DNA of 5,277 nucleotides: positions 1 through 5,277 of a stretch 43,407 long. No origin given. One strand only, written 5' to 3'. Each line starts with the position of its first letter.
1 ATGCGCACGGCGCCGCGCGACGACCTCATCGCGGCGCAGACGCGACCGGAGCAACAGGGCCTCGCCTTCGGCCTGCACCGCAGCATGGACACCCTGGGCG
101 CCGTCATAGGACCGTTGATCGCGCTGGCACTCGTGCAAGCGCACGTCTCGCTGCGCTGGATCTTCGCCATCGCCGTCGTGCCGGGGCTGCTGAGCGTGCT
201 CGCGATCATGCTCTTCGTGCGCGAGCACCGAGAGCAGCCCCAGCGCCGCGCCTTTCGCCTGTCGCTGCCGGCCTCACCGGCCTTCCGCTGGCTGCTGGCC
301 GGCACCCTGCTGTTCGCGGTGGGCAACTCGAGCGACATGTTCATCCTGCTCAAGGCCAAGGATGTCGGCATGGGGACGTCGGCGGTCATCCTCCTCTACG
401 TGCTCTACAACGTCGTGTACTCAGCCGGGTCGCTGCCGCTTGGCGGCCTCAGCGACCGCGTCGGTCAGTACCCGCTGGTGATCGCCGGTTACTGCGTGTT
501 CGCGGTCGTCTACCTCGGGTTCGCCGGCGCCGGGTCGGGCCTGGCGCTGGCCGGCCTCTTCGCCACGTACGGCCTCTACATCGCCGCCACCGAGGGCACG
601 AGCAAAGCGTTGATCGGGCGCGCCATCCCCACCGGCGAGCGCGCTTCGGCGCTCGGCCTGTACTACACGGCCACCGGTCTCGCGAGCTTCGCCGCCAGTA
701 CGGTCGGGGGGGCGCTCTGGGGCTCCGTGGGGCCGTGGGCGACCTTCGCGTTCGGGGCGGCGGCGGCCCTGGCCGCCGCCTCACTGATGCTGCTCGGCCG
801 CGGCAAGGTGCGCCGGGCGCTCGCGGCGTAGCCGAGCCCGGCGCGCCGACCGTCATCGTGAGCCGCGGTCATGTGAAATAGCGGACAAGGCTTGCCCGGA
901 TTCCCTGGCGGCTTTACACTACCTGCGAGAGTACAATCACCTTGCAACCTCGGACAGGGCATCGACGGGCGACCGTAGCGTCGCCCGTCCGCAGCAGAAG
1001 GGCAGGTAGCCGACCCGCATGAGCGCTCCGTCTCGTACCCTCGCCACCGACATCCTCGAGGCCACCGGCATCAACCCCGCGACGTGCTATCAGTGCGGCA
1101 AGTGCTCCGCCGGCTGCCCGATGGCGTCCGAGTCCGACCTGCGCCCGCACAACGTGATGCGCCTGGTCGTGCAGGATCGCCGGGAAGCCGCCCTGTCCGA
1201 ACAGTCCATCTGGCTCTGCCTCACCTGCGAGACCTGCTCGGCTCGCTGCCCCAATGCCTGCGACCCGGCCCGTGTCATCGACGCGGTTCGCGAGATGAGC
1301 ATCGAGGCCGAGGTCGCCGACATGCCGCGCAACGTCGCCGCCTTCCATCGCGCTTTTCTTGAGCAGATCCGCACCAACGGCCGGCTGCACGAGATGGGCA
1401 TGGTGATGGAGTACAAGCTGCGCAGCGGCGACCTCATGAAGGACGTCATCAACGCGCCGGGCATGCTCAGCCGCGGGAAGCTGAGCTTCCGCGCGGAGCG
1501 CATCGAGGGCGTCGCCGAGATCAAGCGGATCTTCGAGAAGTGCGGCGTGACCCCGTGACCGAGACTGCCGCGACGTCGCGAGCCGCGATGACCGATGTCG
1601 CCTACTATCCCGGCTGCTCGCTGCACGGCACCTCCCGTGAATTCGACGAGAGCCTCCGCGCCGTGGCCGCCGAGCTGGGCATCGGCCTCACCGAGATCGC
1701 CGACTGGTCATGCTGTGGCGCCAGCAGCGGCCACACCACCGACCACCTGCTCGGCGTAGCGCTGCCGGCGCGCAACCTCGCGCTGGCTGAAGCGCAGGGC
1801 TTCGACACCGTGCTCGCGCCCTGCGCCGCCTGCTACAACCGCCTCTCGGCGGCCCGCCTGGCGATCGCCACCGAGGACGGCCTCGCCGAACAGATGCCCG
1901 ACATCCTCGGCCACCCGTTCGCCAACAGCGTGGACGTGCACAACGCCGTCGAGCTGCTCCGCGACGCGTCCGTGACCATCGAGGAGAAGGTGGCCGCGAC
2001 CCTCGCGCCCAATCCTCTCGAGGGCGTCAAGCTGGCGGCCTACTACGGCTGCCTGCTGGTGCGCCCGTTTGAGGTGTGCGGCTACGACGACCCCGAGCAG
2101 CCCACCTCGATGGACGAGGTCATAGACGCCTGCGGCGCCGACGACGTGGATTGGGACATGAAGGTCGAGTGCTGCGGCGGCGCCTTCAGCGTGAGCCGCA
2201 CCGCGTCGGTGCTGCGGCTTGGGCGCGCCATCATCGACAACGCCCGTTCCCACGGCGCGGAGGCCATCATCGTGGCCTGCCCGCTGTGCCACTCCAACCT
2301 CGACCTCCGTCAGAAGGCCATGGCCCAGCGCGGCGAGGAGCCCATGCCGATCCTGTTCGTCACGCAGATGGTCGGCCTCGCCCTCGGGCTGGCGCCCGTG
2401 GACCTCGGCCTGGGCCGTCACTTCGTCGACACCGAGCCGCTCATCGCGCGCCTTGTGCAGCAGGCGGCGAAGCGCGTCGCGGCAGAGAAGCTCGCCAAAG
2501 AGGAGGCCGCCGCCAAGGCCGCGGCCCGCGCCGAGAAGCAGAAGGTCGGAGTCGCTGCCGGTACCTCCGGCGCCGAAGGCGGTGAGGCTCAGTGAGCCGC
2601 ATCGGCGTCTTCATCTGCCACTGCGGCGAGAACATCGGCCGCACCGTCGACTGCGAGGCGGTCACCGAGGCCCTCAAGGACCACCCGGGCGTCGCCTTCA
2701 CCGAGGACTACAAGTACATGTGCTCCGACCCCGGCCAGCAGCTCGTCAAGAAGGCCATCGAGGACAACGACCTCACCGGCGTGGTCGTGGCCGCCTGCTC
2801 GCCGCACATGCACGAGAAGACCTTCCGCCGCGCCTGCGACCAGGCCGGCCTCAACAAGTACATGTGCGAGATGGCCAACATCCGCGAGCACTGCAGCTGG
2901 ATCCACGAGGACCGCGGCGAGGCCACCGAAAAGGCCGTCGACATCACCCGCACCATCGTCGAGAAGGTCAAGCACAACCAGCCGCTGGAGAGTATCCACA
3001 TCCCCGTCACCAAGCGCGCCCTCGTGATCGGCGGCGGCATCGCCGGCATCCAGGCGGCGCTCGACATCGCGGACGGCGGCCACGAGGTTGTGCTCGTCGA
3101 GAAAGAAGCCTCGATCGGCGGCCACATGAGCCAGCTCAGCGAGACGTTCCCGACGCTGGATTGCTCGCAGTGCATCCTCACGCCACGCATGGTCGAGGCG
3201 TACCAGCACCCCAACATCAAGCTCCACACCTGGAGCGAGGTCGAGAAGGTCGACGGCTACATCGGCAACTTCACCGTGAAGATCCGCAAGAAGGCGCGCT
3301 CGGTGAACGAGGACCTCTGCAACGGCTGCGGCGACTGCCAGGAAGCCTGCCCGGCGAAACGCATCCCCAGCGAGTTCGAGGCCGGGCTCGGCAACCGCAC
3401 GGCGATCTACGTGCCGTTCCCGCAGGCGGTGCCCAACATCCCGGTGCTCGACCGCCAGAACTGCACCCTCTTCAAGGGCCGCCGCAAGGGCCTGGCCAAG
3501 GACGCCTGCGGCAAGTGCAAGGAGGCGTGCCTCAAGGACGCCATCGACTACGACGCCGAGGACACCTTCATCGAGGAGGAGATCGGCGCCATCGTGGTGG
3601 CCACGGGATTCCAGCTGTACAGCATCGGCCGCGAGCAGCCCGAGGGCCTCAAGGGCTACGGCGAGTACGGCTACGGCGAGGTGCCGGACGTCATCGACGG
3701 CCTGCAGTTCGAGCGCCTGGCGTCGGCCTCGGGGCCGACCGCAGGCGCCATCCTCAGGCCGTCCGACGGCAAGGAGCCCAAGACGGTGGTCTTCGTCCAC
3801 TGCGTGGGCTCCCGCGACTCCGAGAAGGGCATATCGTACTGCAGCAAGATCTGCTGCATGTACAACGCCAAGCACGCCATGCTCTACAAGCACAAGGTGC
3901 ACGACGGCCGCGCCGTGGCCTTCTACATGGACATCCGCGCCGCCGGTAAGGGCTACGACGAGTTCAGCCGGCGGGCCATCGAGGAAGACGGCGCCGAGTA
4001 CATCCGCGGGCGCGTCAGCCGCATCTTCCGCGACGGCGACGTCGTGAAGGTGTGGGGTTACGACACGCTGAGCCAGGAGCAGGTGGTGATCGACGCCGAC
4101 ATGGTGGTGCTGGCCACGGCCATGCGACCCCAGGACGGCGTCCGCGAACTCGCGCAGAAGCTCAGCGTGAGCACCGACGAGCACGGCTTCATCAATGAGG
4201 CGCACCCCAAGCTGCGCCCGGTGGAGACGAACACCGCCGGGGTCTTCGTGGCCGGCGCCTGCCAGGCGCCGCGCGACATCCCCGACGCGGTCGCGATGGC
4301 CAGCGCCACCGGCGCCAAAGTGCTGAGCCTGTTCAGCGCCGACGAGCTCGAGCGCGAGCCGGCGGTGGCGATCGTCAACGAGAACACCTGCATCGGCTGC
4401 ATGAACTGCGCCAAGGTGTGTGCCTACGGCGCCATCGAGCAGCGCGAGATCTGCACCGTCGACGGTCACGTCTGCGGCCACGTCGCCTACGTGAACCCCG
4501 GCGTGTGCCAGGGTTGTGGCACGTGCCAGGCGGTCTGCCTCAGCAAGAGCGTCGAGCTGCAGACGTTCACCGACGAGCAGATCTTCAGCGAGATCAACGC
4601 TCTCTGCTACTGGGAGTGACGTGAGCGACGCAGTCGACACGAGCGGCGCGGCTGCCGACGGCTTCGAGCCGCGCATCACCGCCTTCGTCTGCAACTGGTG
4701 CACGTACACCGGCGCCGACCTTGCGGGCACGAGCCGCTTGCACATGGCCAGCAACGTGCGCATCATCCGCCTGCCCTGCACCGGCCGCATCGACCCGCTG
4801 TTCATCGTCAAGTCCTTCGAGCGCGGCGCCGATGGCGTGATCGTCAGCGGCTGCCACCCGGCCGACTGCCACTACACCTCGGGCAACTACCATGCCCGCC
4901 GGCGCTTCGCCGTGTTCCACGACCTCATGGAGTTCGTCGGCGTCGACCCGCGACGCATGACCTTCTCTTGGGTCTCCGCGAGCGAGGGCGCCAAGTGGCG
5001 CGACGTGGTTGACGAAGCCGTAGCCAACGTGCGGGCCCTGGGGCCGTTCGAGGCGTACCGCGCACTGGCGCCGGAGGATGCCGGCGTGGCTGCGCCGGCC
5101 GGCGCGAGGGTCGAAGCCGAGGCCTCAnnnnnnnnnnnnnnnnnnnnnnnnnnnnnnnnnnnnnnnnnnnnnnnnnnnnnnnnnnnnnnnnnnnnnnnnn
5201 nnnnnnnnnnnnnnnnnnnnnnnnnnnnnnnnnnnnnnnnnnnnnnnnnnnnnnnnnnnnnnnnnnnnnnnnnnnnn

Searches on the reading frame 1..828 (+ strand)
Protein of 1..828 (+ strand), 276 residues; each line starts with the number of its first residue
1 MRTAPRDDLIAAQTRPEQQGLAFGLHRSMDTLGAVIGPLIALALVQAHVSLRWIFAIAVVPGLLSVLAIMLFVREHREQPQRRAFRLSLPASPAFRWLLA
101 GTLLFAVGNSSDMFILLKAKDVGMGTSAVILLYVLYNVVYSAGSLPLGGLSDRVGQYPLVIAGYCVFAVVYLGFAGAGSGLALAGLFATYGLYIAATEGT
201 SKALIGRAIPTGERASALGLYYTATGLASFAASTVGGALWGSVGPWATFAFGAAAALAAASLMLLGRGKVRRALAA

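Call 8: search_protein_families(library=pfam, proteins=[window:1-828:+], max_evalue=0.0001)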
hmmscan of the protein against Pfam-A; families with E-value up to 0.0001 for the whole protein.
window:1-828:+ (276 aa): 2 families
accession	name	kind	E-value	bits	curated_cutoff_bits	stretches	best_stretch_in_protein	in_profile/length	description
PF07690.21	MFS_1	-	9.2e-26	91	33.4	2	9-115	109-223/347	Major Facilitator Superfamily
PF11700.14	ATG22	-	6.5e-05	22.3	24.1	0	105-273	299-477/482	Vacuole effluxer Atg22 like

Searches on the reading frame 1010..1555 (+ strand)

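Call 8: search_protein_families(library=pfam, proteins=[window:1010-1555:+], max_evalue=0.0001)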
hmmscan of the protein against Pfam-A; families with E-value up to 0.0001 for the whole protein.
window:1010-1555:+ (182 aa): 5 families
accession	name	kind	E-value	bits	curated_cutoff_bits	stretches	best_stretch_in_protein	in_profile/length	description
PF13183.11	Fer4_8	-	2e-09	38.3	27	1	25-82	4-66/68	4Fe-4S dicluster domain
PF13534.11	Fer4_17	-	5e-09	37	22.2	1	26-83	2-59/61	4Fe-4S dicluster domain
PF13187.11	Fer4_9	-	9.4e-08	32.4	27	1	26-82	2-49/52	4Fe-4S dicluster domain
PF13237.11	Fer4_10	-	2.9e-06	27.6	25.5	1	21-81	4-53/53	4Fe-4S dicluster domain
PF25160.1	LdpA_Fe-S-bd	-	8.7e-05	22.7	27.6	0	15-39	17-41/49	LdpA Fe-S cluster-binding domain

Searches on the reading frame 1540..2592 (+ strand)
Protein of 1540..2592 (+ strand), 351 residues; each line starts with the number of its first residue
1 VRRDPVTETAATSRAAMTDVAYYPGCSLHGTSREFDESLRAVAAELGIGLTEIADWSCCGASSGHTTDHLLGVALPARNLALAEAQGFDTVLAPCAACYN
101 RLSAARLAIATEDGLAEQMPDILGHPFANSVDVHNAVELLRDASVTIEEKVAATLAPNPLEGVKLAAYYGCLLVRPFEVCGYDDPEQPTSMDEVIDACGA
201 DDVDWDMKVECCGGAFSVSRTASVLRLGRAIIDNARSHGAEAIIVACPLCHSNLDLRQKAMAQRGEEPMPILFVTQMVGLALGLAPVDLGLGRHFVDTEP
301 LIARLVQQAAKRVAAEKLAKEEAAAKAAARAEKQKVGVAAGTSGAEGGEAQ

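Call 8: search_protein_families(library=pfam, proteins=[window:1540-2592:+], max_evalue=0.0001)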
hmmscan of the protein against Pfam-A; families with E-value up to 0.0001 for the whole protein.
window:1540-2592:+ (351 aa): 1 family
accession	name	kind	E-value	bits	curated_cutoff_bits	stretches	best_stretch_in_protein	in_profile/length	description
PF02754.22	CCG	-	5.6e-24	84.5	20.6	2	20-102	1-84/85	Cysteine-rich domain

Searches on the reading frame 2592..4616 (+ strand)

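Call 8: search_protein_families(library=pfam, proteins=[window:2592-4616:+], max_evalue=0.0001)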
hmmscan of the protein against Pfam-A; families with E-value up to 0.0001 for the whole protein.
window:2592-4616:+ (675 aa): 14 families
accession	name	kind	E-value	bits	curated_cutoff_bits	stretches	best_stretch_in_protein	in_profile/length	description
PF07992.20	Pyr_redox_2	-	8.5e-14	52.1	26.1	2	450-571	180-288/291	Pyridine nucleotide-disulphide oxidoreductase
PF00037.32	Fer4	-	2.9e-12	46.3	21.1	0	238-255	3-20/24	4Fe-4S binding domain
PF12837.12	Fer4_6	-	9e-12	44.8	25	2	593-615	2-24/24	4Fe-4S binding domain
PF12838.12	Fer4_7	-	2.3e-09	38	27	1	599-651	1-50/52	4Fe-4S dicluster domain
PF12831.13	FAD_oxidored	-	2.9e-08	33.9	27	1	144-181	3-40/416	FAD dependent oxidoreductase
PF12797.12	Fer4_2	-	7.2e-08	32.3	24.5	0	237-255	4-22/22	4Fe-4S binding domain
PF01266.30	DAO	-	1.3e-07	31.9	27.9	1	143-180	2-39/353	FAD dependent oxidoreductase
PF25160.1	LdpA_Fe-S-bd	-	1.7e-07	31.4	27.6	0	236-259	21-44/49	LdpA Fe-S cluster-binding domain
PF00890.30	FAD_binding_2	-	5.3e-07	29.6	20.4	1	143-179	2-38/414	FAD binding domain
PF13237.11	Fer4_10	-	1.1e-06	28.9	25.5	0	238-256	4-24/53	4Fe-4S dicluster domain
PF13738.12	Pyr_redox_3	-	1.3e-06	28.4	30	1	125-233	149-251/305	Pyridine nucleotide-disulphide oxidoreductase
PF13484.11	Fer4_16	-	1.6e-06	29.2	30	0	243-259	2-18/66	4Fe-4S double cluster binding domain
PF13450.12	NAD_binding_8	-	1.8e-06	28.5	21.9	1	145-182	1-38/68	NAD(P)-binding Rossmann-like domain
PF01134.28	GIDA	-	1.2e-05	25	22.1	1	144-239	3-78/391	Glucose inhibited division protein A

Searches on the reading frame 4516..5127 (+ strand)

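Call 10: search_protein_families(library=pfam, proteins=[window:4516-5127:+], max_evalue=0.0001)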
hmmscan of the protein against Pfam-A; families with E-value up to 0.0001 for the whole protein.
window:4516-5127:+ (204 aa): 1 family
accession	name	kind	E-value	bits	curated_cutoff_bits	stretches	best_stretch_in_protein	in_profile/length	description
PF02662.21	FlpD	-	1.5e-49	167.5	22.3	1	54-176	1-123/123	Methyl-viologen-reducing hydrogenase, delta subunit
